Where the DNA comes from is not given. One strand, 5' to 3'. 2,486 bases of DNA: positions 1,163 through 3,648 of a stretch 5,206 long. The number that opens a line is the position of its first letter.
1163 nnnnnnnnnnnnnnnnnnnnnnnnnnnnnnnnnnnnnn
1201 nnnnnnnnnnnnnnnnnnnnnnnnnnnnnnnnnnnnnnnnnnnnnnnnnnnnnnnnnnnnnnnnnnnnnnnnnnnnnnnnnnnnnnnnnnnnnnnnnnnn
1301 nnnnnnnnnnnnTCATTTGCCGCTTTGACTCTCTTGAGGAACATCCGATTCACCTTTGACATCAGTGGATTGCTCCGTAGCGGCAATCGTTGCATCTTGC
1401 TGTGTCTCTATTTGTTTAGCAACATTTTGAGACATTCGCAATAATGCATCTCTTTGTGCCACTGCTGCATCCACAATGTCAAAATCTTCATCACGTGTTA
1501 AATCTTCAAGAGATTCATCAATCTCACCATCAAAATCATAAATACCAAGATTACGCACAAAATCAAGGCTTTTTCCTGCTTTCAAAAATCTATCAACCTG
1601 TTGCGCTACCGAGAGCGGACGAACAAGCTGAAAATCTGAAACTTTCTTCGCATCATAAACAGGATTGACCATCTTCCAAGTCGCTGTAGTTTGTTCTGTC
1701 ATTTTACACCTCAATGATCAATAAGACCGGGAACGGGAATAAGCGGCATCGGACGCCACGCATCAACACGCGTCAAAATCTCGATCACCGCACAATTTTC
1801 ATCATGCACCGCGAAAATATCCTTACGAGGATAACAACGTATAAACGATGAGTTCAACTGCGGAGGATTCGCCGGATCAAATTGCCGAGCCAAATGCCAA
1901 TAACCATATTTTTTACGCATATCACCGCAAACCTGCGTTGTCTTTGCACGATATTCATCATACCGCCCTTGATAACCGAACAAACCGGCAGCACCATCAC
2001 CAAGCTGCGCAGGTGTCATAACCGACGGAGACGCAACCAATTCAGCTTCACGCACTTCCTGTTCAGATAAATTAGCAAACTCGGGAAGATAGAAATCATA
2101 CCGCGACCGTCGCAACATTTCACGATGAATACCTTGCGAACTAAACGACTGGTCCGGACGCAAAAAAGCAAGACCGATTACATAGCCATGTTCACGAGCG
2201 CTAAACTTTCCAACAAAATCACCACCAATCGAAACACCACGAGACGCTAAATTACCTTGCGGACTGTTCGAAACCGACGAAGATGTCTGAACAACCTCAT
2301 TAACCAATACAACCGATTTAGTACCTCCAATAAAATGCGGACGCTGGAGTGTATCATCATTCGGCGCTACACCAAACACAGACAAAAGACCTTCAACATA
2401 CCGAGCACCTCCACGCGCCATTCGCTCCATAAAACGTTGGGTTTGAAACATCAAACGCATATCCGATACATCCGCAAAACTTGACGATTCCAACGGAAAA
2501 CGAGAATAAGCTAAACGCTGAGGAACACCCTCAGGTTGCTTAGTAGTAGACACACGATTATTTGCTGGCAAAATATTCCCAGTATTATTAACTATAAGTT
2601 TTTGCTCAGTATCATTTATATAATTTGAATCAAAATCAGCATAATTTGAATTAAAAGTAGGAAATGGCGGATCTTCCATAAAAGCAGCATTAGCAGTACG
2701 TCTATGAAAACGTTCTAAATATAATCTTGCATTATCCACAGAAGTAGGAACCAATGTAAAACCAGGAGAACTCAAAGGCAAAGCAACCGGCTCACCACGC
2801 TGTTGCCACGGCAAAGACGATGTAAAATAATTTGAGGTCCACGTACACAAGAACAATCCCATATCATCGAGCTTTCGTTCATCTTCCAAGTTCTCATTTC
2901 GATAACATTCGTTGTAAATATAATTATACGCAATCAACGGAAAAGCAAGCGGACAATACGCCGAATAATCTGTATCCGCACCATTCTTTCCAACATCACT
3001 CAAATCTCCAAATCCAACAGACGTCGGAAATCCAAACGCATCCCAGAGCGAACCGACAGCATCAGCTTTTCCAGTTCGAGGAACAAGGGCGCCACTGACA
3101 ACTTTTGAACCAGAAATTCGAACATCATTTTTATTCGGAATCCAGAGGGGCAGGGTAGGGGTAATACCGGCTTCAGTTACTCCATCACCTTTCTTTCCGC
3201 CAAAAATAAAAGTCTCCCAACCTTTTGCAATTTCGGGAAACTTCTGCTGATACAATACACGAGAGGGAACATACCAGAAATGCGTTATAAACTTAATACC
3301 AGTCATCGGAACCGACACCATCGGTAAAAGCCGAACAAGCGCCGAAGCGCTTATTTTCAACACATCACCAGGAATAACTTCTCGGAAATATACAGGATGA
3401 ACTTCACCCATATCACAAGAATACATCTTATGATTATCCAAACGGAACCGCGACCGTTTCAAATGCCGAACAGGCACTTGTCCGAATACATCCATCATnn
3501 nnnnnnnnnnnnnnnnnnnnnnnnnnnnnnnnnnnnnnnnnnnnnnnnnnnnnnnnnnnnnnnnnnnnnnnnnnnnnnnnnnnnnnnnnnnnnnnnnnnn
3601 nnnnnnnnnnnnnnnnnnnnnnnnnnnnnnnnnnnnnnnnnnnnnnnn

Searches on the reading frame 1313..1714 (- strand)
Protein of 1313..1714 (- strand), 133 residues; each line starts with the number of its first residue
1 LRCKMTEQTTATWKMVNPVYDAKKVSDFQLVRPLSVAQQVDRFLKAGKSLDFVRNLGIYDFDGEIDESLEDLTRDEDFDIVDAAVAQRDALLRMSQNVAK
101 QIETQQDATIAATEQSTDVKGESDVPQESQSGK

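Call 6: search_protein_families(library=pfam, proteins=[window:1313-1714:-], max_evalue=0.01)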
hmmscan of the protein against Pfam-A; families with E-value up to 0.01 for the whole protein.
window:1313-1714:- (133 aa): 0 families

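Call 7: search_protein_families(library=phrogs, proteins=[window:1313-1714:-], max_evalue=0.01)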
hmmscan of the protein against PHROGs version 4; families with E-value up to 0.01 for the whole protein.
window:1313-1714:- (133 aa): 0 families

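Call 49: find_homologous_proteins(query=window:1313-1714:-, max_evalue=0.00001)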
Query window:1313-1714:- (133 aa): 27 proteins with E <= 0.00001 among 39 candidates.
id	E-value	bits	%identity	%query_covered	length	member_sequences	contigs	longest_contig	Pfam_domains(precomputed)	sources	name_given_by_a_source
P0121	1.4e-70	253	93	97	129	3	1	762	-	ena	-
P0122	4.0e-68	245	92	97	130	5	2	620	-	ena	-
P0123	4.2e-68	245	92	97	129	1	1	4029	-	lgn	-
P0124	1.7e-67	243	88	97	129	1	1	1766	-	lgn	-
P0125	1.9e-66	239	89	97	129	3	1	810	-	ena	-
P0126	2.6e-66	239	90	95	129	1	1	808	-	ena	-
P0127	8.6e-66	237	88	97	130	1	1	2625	-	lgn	-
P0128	9.5e-66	237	89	97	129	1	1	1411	-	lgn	-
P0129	2.8e-65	236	88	97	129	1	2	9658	-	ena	-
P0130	3.5e-65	235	87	97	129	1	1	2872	-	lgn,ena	-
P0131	1.2e-64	234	87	97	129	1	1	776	-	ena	-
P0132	2.0e-64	233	87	97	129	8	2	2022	-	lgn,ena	-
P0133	3.0e-64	232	87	97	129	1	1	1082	-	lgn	-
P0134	3.1e-64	232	86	97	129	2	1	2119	-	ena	-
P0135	8.9e-64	231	86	97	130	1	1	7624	-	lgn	-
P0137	9.4e-64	231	86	97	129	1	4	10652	-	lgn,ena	-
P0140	5.3e-63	228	89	92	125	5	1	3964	-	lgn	-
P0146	6.9e-58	212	87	89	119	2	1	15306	-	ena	-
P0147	8.0e-56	205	89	84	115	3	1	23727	-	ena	-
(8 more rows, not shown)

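Call 53: find_encoding_contigs(protein=P0123, flank=3000, max_places=3)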
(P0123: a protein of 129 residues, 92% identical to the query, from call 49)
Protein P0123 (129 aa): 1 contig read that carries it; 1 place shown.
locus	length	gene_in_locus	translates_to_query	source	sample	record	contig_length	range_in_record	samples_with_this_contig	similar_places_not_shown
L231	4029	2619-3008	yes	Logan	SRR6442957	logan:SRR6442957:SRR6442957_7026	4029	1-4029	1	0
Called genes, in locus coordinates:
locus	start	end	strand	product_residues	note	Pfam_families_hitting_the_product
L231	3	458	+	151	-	?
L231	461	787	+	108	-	PF20577:Phage_ORF5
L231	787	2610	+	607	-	PF02305:Phage_F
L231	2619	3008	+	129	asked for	-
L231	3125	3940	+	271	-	-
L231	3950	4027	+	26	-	?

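Call 54: find_encoding_contigs(protein=P0147, flank=10000, max_places=3)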
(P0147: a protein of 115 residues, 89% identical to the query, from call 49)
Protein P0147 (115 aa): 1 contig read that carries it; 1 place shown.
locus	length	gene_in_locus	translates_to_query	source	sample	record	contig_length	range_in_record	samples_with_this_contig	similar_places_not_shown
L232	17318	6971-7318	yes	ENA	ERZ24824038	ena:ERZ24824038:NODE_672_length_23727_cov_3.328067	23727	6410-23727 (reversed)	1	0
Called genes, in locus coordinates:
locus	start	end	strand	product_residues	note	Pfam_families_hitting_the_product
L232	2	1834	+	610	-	?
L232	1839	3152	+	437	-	PF01098:FTSW_RODA_SPOVE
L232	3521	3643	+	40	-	-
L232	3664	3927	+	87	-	-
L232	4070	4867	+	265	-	PF23343:REP_ORF2-G2P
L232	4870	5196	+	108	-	PF20577:Phage_ORF5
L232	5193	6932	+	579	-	PF02305:Phage_F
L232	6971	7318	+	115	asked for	-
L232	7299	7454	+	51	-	-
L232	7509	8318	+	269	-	-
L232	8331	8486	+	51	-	-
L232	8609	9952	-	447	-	PF00483:NTP_transferase, PF12804:NTP_transf_3, PF00702:Hydrolase, PF13242:Hydrolase_like, PF13419:HAD_2 (weak)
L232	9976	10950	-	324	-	PF00288:GHMP_kinases_N, PF08544:GHMP_kinases_C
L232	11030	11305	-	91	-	-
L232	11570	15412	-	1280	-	PF17757:UvrB_inter, PF02559:CarD_TRCF_RID, PF00270:DEAD, PF04851:ResIII (weak), PF00271:Helicase_C, PF03461:TRCF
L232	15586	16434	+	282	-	-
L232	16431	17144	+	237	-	PF27476:TP_0454_C (weak)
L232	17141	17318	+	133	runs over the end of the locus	PF12773:DZR, PF13240:Zn_Ribbon_1 (weak)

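Call 55: find_encoding_contigs(protein=P0146, flank=10000, max_places=3)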
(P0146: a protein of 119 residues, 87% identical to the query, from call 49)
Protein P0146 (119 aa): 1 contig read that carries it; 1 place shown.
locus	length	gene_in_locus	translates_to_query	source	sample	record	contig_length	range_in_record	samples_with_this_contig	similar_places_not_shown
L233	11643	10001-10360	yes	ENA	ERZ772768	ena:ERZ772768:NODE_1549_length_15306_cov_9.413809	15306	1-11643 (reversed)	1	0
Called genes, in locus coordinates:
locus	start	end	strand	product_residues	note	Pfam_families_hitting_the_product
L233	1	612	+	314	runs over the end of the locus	PF13174:TPR_6 (faint), PF13428:TPR_14 (faint), PF00515:TPR_1 (faint), PF25063:ARM_TT21_C (weak), PF09976:TPR_21 (weak), PF13414:TPR_11, PF13432:TPR_16, PF14559:TPR_19 (weak), +1 more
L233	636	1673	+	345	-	PF00022:Actin (faint), PF06723:MreB_Mbl, PF00012:HSP70, PF11104:PilM_2 (faint), PF14450:FtsA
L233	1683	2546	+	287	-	PF04085:MreC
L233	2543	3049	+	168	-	PF04093:MreD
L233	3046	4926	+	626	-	PF03717:PBP_dimer, PF00905:Transpeptidase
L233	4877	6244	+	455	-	PF01098:FTSW_RODA_SPOVE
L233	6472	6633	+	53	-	-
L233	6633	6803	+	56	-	-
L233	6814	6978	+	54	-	-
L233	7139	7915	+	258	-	PF23343:REP_ORF2-G2P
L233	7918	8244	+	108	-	PF20577:Phage_ORF5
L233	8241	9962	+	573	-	PF02305:Phage_F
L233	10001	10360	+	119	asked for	-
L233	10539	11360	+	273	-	-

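Call 56: find_encoding_contigs(protein=P0137, flank=6000, max_places=4)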
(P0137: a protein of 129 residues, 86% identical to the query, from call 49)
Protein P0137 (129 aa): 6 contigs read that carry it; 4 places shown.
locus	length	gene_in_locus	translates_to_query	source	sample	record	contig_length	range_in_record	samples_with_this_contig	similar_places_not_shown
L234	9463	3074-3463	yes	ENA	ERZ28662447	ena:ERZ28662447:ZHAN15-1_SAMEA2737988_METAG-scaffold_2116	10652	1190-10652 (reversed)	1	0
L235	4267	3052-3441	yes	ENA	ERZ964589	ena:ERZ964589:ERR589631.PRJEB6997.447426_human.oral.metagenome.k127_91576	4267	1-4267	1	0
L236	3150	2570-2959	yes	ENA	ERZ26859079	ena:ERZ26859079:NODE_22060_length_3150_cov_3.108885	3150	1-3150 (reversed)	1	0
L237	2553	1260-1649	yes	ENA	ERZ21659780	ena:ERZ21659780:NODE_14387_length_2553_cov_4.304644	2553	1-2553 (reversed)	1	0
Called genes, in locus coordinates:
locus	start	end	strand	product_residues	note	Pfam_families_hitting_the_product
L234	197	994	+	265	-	PF23343:REP_ORF2-G2P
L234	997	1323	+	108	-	PF20577:Phage_ORF5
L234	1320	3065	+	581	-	PF02305:Phage_F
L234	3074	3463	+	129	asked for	-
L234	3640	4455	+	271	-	-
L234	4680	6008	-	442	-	PF00483:NTP_transferase, PF12804:NTP_transf_3, PF00702:Hydrolase, PF13419:HAD_2 (faint), PF13242:Hydrolase_like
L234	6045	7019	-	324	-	PF00288:GHMP_kinases_N, PF08544:GHMP_kinases_C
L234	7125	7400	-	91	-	-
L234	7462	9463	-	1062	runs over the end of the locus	?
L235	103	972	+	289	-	PF23343:REP_ORF2-G2P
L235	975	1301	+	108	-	PF20577:Phage_ORF5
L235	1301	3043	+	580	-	PF02305:Phage_F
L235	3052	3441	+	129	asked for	-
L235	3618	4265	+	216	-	?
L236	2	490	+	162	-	?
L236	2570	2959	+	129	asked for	-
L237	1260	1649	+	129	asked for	-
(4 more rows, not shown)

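Call 83: find_related_loci(query=L232:11570-15412:-, collection=genome_contigs, flank=1000)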
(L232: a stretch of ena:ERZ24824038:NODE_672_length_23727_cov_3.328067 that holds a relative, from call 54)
Query L232:11570-15412:- (1280 aa) in genome_contigs; peptide patterns used: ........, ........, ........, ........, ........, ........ (x = any residue, [..] = any of these).
600 stretches matched a pattern (row limit reached: there are more); 532 encode a relative of the query (tblastn E <= 1e-3); the best 80 are kept; 80 distinct loci.
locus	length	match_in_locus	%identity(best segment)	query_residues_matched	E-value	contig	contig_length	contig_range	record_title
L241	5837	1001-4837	97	1-1280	0e+0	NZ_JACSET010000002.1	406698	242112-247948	Treponema sp. Marseille-Q4130 NODE_2_length_406698_cov_43.052976, whole genome shotgun sequence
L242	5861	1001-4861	95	1-1280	0e+0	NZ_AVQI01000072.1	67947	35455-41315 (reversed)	Treponema socranskii subsp. socranskii VPI DR56BR1116 = ATCC 35536 contig00006, whole genome shotgun sequence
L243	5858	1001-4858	95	1-1280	0e+0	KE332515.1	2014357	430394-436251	Treponema socranskii subsp. paredis ATCC 35535 genomic scaffold aczHY-supercont1.1, whole genome shotgun sequence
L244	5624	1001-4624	69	1-1280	0e+0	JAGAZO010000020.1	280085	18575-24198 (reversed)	MAG: Treponema sp. isolate RGIG8917 Water_deer_Omasum.Co__c598022, whole genome shotgun sequence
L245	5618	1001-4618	69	1-1280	0e+0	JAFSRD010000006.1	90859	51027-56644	MAG: Treponema sp. isolate RGIG3398 Goat_Reticulum.Co__c275504, whole genome shotgun sequence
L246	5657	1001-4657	64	1-1280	0e+0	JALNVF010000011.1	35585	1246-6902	MAG: Treponema sp. isolate SO_2016_CLC_T1 bin 29 scaffold00465_PH3_Jul14_2016, whole genome shotgun sequence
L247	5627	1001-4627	62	1-1279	0e+0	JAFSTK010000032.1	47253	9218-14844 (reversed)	MAG: Treponema sp. isolate RGIG3457 Goat_Rumen.Co__c623406, whole genome shotgun sequence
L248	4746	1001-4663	60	5-1279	0e+0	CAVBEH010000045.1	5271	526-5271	Bacteroidaceae bacterium isolate G02608-L1_cleanbin_000019 genome assembly, contig: Spades_G02608-L1_contig_4119, whole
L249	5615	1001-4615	60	1-1280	0e+0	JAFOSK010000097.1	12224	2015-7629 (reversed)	MAG: Treponema sp. isolate RGIG756 Dairy_cattle_Omasum-5__c921702, whole genome shotgun sequence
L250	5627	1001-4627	60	5-1280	0e+0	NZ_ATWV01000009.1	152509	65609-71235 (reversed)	Treponema bryantii NK4A124 G626DRAFT_scaffold00009.9_C, whole genome shotgun sequence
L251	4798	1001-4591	59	5-1279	0e+0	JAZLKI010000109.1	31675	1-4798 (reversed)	MAG: Treponema sp. isolate T1900044959_TA20190016.MAGScoT_cleanbin_000073 SGB_3917_k141_381701, whole genome shotgun seq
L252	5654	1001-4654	59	2-1280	0e+0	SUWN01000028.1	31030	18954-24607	MAG: Treponema bryantii isolate SIG99 NODE_30242_length_31030_cov_18.437207, whole genome shotgun sequence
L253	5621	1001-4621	60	1-1274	0e+0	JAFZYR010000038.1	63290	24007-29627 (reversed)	MAG: Treponema sp. isolate RGIG8218 Water_buffalos_Rumen-5__c753, whole genome shotgun sequence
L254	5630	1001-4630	60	5-1280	0e+0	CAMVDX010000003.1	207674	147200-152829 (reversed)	MAG TPA_asm: uncultured Treponema sp. isolate SRR8387718_bin.75_metaWRAP_v1.3_MAG genome assembly, contig: ERZ14209544.5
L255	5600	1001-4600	60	5-1280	0e+0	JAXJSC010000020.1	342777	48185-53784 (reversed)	MAG: Treponema sp. isolate DOME_MAG_3598 3598_C0229_k141_366123, whole genome shotgun sequence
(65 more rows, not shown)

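Call 91: find_encoding_contigs(protein=P0129, flank=1500, max_places=3)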
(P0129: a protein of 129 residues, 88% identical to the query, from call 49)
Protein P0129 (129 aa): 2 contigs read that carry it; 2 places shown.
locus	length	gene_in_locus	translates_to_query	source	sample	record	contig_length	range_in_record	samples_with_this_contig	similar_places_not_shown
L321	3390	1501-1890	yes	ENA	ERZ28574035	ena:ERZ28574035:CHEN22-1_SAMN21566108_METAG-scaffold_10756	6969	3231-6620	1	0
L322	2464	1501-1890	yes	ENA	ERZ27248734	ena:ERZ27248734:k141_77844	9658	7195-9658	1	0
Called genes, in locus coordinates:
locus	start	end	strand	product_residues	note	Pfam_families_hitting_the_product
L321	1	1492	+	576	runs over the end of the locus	PF02305:Phage_F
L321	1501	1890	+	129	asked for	-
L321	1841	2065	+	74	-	-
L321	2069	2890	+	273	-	-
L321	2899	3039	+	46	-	-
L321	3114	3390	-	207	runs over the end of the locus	?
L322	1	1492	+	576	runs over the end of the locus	PF02305:Phage_F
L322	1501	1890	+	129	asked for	-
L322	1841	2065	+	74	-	-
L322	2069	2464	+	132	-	?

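Call 92: find_encoding_contigs(protein=P0135, flank=1500, max_places=3)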
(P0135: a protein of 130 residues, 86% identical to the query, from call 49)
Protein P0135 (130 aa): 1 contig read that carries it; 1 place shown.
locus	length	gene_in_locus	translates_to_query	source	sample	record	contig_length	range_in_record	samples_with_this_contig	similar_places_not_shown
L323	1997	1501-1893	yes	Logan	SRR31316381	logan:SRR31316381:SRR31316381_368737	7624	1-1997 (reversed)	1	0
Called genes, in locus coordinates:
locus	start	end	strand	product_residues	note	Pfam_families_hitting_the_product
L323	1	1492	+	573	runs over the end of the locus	PF02305:Phage_F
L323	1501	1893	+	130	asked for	-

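Call 93: find_encoding_contigs(protein=P0140, flank=1500, max_places=3)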
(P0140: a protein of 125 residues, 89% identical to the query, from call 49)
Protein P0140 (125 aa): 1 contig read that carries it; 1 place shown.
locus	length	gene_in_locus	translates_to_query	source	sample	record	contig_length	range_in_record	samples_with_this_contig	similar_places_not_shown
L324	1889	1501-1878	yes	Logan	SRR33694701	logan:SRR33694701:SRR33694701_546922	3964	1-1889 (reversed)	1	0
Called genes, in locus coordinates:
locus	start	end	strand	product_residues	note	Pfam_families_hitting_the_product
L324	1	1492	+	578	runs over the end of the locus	PF02305:Phage_F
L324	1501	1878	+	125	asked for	-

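Call 94: find_encoding_contigs(protein=P0127, flank=1500, max_places=3)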
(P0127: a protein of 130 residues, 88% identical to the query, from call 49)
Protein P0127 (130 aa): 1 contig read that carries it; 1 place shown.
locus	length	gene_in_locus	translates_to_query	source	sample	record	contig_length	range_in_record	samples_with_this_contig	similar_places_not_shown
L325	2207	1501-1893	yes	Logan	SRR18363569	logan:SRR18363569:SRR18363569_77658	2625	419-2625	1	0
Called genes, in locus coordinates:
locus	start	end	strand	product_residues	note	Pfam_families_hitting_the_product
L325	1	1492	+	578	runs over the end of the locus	PF02305:Phage_F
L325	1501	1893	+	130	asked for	-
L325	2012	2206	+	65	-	?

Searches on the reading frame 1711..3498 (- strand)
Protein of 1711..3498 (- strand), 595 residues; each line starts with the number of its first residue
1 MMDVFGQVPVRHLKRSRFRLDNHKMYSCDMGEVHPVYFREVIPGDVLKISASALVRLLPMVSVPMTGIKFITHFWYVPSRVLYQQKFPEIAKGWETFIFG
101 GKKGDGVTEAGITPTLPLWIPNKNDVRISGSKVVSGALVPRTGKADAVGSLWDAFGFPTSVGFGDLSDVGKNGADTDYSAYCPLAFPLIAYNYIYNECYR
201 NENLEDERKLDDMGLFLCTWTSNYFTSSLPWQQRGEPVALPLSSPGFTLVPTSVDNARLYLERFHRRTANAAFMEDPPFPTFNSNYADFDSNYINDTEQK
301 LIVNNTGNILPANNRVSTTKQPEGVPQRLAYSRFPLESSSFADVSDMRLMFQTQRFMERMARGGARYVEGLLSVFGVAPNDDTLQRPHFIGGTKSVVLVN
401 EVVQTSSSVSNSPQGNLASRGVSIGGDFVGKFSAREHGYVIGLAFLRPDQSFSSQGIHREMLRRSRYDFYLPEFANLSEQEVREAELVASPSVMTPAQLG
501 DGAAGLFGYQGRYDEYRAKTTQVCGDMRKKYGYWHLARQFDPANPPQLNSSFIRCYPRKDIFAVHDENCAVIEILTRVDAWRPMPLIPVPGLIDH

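Call 6: search_protein_families(library=pfam, proteins=[window:1711-3498:-], max_evalue=0.01)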
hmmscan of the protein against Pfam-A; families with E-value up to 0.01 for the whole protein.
window:1711-3498:- (595 aa): 1 family
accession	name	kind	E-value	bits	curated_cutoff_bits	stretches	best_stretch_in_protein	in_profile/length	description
PF02305.22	Phage_F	-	1.5e-73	248.8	25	2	185-592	131-501/501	Capsid protein (F protein)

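Call 7: search_protein_families(library=phrogs, proteins=[window:1711-3498:-], max_evalue=0.01)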
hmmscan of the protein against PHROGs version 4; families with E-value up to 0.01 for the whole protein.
window:1711-3498:- (595 aa): 1 family
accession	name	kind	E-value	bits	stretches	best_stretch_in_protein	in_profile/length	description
phrog_514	-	head and packaging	2.3e-118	397.2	1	3-595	12-518/531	major head protein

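Call 28: find_related_loci(query=window:1711-3498:-, collection=viral_contigs, flank=4000)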
Query window:1711-3498:- (595 aa) in viral_contigs; peptide patterns used: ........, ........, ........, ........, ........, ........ (x = any residue, [..] = any of these).
11 stretches matched a pattern; 3 encode a relative of the query (tblastn E <= 1e-3); 3 distinct loci.
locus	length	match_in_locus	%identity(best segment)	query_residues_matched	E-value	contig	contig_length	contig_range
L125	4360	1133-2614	33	1-590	8e-85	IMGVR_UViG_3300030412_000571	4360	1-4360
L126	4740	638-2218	38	9-595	3e-41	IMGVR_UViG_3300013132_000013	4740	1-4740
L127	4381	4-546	40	405-592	1e-26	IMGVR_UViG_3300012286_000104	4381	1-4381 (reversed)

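Call 31: search_dna_similar(query=window:1711-3498:-, collection=phages, mode=protein, max_rows=60, max_evalue=1e-30)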
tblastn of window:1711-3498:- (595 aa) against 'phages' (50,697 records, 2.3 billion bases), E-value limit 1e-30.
Records with a match: 2451; places in all: 2451; records where one place covers at least 80% of the query: 1334.
Best place of each record, by identity: <60% 2451.
By first word of the organism name: bajarodmic 785; Microviridae 655; Dulem 268; Blackfly 97; Gokushovirus 78; Microvirus 63; Capybara 61; robinz 59; Dipodfec 58; Apis 48; and 25 more.
By host as written in the record: - 896; Peromyscus fraterculus 423; Ciona robusta 212; Varecia variegata 119; Austrosimulium ungulatum 97; Hydrochoerus hydrochaeris 61; Petroica australis 59; Homo sapiens 57; and 48 more.
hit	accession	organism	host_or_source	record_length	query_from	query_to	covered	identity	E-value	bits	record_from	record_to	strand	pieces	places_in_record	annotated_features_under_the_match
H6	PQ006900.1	bajarodmic virus 682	Dipodomys merriami feces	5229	4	595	99%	39.9%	8e-138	444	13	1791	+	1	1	major capsid protein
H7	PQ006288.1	bajarodmic virus 189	Peromyscus fraterculus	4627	5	595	99%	38.2%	4e-108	360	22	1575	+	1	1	major capsid protein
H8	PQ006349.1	bajarodmic virus 60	Peromyscus fraterculus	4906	2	595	100%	37.6%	8e-101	340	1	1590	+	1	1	major capsid protein | replication initiator protein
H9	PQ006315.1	bajarodmic virus 215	Peromyscus fraterculus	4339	4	595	99%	37.7%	1e-105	353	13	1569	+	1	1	major capsid protein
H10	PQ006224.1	bajarodmic virus 129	Peromyscus fraterculus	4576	15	595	98%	38.2%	5e-108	360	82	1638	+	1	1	major capsid protein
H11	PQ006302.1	bajarodmic virus 203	Peromyscus fraterculus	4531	14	595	98%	38.1%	2e-102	344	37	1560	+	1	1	major capsid protein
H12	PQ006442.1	bajarodmic virus 60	Peromyscus fraterculus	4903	2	595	100%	37.3%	8e-100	337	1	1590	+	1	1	major capsid protein | replication initiator protein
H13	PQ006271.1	bajarodmic virus 173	Peromyscus fraterculus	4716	5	595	99%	37.2%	3e-111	369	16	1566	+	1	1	major capsid protein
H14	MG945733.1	Microviridae sp.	pig feces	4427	2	595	100%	37.0%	1e-100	339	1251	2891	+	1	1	similar to VP1 | similar to VP5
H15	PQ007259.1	bajarodmic virus 999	Peromyscus fraterculus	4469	9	595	99%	37.2%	2e-103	347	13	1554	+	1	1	major capsid protein | nonstructural protein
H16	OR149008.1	Microvirus D_HF6_206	Homo sapiens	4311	5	595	99%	36.9%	2e-110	365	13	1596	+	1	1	major capsid protein | nonstructural protein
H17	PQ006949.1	bajarodmic virus 726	Dipodomys merriami feces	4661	5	595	99%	36.9%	2e-105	353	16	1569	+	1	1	major capsid protein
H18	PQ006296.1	bajarodmic virus 197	Peromyscus fraterculus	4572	4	595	99%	36.9%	2e-105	352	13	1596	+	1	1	major capsid protein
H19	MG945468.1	Microviridae sp.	pig feces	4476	1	595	100%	36.5%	2e-101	341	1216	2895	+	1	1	VP1: similar to VP1 | VP5: similar to VP5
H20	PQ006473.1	bajarodmic virus 361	Peromyscus fraterculus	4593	4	595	99%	36.5%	3e-97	330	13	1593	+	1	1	major capsid protein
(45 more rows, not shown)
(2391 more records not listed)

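Call 81: find_related_loci(query=window:1711-3498:-, collection=genome_contigs, flank=6000)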
Query window:1711-3498:- (595 aa) in genome_contigs; peptide patterns used: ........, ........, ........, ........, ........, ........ (x = any residue, [..] = any of these).
31 stretches matched a pattern, but none encodes a relative of the query by tblastn (E <= 1e-3).
